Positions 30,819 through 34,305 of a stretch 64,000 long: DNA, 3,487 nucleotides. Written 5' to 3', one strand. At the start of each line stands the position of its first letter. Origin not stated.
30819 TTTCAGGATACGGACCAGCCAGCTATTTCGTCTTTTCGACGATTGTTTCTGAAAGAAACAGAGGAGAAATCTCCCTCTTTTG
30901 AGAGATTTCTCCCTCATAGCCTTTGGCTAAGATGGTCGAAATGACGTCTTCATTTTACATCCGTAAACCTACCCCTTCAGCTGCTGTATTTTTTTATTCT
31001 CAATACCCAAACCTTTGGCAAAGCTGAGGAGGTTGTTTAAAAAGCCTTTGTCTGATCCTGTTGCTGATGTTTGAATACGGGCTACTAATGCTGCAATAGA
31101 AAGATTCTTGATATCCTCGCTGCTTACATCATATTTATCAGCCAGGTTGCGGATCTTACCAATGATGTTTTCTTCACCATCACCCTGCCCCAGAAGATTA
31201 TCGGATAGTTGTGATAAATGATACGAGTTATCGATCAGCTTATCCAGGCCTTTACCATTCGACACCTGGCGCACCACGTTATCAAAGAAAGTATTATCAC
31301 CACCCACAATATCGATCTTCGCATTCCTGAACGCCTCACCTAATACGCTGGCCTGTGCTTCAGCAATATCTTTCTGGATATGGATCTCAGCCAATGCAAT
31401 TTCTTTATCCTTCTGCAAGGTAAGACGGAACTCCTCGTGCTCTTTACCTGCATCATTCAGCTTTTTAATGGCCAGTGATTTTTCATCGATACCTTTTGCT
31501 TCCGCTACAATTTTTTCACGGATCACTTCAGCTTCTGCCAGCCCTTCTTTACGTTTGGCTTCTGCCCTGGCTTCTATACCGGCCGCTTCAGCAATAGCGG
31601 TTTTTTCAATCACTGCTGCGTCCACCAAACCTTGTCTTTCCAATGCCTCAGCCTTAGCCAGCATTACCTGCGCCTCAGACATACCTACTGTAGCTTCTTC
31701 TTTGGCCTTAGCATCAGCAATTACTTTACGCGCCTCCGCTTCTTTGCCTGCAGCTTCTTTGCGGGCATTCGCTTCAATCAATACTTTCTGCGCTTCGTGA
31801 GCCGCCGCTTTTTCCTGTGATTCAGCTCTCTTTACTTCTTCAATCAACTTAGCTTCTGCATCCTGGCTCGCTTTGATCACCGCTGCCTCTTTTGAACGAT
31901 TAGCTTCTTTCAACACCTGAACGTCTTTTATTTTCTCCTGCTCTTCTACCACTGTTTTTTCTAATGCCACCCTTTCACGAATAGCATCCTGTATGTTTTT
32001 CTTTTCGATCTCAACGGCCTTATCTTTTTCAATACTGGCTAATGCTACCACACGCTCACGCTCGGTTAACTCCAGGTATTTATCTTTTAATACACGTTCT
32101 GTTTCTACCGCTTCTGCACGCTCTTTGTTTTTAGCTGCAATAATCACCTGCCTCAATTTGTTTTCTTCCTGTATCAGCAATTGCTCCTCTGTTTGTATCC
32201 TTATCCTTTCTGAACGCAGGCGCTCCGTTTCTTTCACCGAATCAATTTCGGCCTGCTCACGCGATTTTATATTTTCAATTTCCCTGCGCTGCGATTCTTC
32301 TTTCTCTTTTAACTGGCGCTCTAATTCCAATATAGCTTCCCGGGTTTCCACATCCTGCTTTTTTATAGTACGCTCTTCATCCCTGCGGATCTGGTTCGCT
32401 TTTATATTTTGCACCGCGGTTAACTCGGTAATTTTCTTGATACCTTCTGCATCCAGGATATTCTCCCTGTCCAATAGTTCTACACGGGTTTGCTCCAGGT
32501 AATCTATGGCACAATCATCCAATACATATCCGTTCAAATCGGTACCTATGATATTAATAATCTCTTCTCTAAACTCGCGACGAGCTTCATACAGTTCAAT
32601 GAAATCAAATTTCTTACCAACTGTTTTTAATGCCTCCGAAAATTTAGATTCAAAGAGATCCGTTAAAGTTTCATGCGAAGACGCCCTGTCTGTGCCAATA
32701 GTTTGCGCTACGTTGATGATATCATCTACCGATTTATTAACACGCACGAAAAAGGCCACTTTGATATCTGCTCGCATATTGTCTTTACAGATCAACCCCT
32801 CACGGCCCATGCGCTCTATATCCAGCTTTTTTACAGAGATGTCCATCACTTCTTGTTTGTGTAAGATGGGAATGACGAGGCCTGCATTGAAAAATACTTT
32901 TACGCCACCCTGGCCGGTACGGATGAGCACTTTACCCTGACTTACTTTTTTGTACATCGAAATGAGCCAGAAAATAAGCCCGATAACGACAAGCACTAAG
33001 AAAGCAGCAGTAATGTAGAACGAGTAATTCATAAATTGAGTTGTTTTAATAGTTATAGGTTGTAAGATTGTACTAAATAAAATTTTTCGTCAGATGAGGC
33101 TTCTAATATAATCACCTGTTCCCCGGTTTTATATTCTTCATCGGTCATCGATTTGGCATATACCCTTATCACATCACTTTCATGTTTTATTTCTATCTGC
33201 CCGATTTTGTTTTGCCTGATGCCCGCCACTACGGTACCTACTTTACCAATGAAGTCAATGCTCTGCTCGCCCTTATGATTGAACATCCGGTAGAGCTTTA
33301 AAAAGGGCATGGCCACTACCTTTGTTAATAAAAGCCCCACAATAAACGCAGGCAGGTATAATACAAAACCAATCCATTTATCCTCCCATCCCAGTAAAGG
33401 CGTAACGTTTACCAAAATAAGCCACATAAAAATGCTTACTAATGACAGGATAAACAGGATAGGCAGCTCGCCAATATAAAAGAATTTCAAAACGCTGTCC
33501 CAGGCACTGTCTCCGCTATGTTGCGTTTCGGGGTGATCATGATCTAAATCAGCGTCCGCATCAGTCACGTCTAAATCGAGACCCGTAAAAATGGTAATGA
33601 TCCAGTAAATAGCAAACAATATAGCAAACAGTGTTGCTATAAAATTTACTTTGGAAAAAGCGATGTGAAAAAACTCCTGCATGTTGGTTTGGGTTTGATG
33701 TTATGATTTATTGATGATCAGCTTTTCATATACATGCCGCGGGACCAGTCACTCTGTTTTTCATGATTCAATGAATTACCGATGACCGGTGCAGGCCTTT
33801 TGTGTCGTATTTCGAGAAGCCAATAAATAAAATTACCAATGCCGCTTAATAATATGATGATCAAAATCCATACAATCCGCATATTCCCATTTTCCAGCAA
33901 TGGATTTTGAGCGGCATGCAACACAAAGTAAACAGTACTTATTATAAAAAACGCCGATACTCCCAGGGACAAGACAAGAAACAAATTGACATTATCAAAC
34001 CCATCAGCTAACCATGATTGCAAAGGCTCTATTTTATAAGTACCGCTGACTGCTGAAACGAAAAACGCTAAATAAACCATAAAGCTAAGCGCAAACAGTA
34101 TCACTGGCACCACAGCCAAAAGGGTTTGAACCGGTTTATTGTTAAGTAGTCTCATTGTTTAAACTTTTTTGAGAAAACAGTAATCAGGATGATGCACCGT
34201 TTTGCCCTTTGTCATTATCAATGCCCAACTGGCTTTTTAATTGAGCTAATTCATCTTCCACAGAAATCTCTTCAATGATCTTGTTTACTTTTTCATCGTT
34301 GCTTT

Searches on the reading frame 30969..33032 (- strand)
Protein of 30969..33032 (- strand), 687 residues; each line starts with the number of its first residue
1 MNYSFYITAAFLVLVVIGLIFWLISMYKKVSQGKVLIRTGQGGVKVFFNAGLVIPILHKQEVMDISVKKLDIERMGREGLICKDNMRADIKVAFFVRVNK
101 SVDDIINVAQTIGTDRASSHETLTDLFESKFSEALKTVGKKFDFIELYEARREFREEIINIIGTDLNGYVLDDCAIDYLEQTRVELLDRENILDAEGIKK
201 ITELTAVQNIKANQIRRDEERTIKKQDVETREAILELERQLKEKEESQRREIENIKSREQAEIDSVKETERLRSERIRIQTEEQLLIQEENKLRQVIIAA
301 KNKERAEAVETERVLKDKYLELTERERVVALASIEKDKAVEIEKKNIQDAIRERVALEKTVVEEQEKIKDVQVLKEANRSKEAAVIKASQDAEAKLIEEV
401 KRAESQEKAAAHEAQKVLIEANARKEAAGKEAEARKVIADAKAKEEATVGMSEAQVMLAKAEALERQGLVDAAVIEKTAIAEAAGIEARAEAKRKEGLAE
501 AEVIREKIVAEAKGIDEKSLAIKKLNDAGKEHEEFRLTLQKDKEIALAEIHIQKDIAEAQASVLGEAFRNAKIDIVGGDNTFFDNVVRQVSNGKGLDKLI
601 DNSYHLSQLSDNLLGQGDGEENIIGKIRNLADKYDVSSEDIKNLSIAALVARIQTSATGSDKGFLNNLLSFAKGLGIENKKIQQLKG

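Call 6: search_protein_families(library=padloc, proteins=[window:30969-33032:-], max_evalue=0.1)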
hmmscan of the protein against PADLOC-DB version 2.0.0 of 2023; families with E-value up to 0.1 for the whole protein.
window:30969-33032:- (687 aa): 0 families

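Call 7: search_protein_families(library=pfam, proteins=[window:30969-33032:-], max_evalue=0.01)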
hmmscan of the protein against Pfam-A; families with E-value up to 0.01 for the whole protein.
window:30969-33032:- (687 aa): 0 families

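Call 16: search_solved_structures(query=window:30969-33032:-, max_evalue=1)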
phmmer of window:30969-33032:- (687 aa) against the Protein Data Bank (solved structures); distinct sequences matched with E-value up to 1: 8.
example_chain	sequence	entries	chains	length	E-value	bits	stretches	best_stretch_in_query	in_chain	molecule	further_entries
8z5g_A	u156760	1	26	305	0.14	14.1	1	365-446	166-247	Protein QmcA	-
8s7v_L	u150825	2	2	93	0.25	13.2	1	208-262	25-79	DUF2098 domain-containing protein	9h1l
8s7x_L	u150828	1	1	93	0.26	13.2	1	208-262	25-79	DUF2098 domain-containing protein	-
6xiu_A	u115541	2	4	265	0.32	12.9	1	552-615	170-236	Regulatory protein Rns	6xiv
9ca5_A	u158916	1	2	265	0.33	12.9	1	552-615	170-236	AraC-family, transcriptional regulator Rns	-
8vst_A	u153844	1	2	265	0.33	12.9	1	552-615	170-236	Regulatory protein Rns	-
8vrq_A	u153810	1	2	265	0.33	12.9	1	552-615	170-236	Regulatory protein Rns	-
9ca6_A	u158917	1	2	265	0.33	12.9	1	552-615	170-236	Regulatory protein Rns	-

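Call 18: search_protein_families(library=ncbifam, proteins=[window:30969-33032:-], max_evalue=1)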
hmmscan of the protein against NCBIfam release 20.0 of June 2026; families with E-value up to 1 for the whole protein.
window:30969-33032:- (687 aa): 1 family
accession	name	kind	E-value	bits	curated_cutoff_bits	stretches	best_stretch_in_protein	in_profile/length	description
TIGR03141.1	cytochro_ccmD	equivalog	0.41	10.8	25.95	0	1-30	4-35/47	heme exporter protein CcmD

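Call 20: find_homologous_proteins(query=window:30969-33032:-, max_evalue=0.00001)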
Query window:30969-33032:- (687 aa): 8000 proteins with E <= 0.00001 among 8000 candidates; the best 120 are listed.
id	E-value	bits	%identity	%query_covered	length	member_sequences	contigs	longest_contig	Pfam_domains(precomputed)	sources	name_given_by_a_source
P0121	0.0e+0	1338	96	100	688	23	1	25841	-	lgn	-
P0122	0.0e+0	1084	92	85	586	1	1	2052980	-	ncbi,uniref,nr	ncbi:flotillin family protein [Niabella ginsengisoli]|uniref:Flotillin family protein n=1 Tax=Niabel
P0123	0.0e+0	1056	76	99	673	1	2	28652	-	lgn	-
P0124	0.0e+0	1045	75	99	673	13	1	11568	-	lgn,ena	-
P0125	0.0e+0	1024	75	99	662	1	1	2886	-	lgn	-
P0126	0.0e+0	1020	74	99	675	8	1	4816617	-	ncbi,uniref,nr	ncbi:flotillin family protein [Mongoliitalea daihaiensis]|uniref:flotillin family protein n=1 Tax=Mo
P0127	0.0e+0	1013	74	99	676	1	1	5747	-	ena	-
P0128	0.0e+0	1012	74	99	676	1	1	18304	-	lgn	-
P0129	0.0e+0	1011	74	99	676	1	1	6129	-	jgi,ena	-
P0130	5.1e-297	1005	74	99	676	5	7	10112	-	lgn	-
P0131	9.8e-297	1004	73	99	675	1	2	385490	-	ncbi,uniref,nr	ncbi:flotillin family protein [Marivirga lumbricoides]|uniref:Flotillin family protein n=1 Tax=Mariv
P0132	3.3e-294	995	73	99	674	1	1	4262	-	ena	-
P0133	8.5e-294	994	72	99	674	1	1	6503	-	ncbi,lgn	-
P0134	2.7e-293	992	72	99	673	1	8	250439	-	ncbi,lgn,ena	ncbi:MAG: hypothetical protein ACK4VN_09505 [Bacteroidales bacterium]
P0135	9.1e-293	991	72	99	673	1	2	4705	-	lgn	-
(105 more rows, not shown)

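Call 31: search_protein_families(library=pfam, proteins=[window:30969-33032:-], max_evalue=10)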
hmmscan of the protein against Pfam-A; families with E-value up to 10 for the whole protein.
window:30969-33032:- (687 aa): 0 families

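Call 55: search_solved_structures(query=A1, max_evalue=0.1)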
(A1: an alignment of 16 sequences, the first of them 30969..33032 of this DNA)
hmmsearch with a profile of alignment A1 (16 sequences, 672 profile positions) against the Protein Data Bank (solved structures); distinct sequences matched with E-value up to 0.1: 0.

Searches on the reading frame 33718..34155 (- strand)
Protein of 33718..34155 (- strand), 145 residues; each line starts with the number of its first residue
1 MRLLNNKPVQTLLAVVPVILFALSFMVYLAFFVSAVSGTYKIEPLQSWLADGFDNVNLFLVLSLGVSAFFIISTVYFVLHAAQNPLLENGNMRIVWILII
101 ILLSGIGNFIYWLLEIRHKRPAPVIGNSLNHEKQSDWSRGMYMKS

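Call 7: search_protein_families(library=pfam, proteins=[window:33718-34155:-], max_evalue=0.01)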
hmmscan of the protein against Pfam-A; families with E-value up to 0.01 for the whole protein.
window:33718-34155:- (145 aa): 2 families
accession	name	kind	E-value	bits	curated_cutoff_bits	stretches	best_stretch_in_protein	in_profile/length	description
PF13396.11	PLDc_N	-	0.0025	18.2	23.3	1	75-114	4-40/42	Phospholipase_D-nuclease N-terminal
PF01545.26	Cation_efflux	-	0.008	16.4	26.6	1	61-120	69-129/198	Cation efflux family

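Call 18: search_protein_families(library=ncbifam, proteins=[window:33718-34155:-], max_evalue=1)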
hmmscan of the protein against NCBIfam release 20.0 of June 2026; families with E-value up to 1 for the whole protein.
window:33718-34155:- (145 aa): 4 families
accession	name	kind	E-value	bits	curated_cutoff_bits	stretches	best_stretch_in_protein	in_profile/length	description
TIGR03025.1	EPS_sugtrans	subfamily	0.084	12.1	295.55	1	25-129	35-135/445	exopolysaccharide biosynthesis polyprenyl glycosylphosphotransferase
NF011715.0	PRK15136.1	equivalog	0.24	10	563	1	92-120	20-50/390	multidrug efflux MFS transporter periplasmic adaptor subunit EmrA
NF033615.1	CDF_MamM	equivalog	0.27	10.4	350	1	60-125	79-147/290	magnetosome biogenesis CDF transporter MamM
NF040944.1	MYPE2350_fam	equivalog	0.79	10.2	50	1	11-75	51-115/128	MYPE2350 family membrane protein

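Call 31: search_protein_families(library=pfam, proteins=[window:33718-34155:-], max_evalue=10)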
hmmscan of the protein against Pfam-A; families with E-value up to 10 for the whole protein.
window:33718-34155:- (145 aa): 6 families
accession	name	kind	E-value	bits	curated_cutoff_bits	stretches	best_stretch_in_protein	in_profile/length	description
PF13396.11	PLDc_N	-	0.0025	18.2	23.3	1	75-114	4-40/42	Phospholipase_D-nuclease N-terminal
PF01545.26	Cation_efflux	-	0.008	16.4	26.6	1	61-120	69-129/198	Cation efflux family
PF06271.18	RDD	-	0.99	10.1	24.1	1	55-116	15-66/137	RDD family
PF08285.16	DPM3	-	3.7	8.3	25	1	66-113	8-55/90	Dolichol-phosphate mannosyltransferase subunit 3 (DPM3)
PF19868.4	DUF6341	-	4.4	7.5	26.4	1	94-117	14-34/50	Family of unknown function (DUF6341)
PF04341.17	DUF485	-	7.8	7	28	1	18-83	18-77/88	Protein of unknown function, DUF485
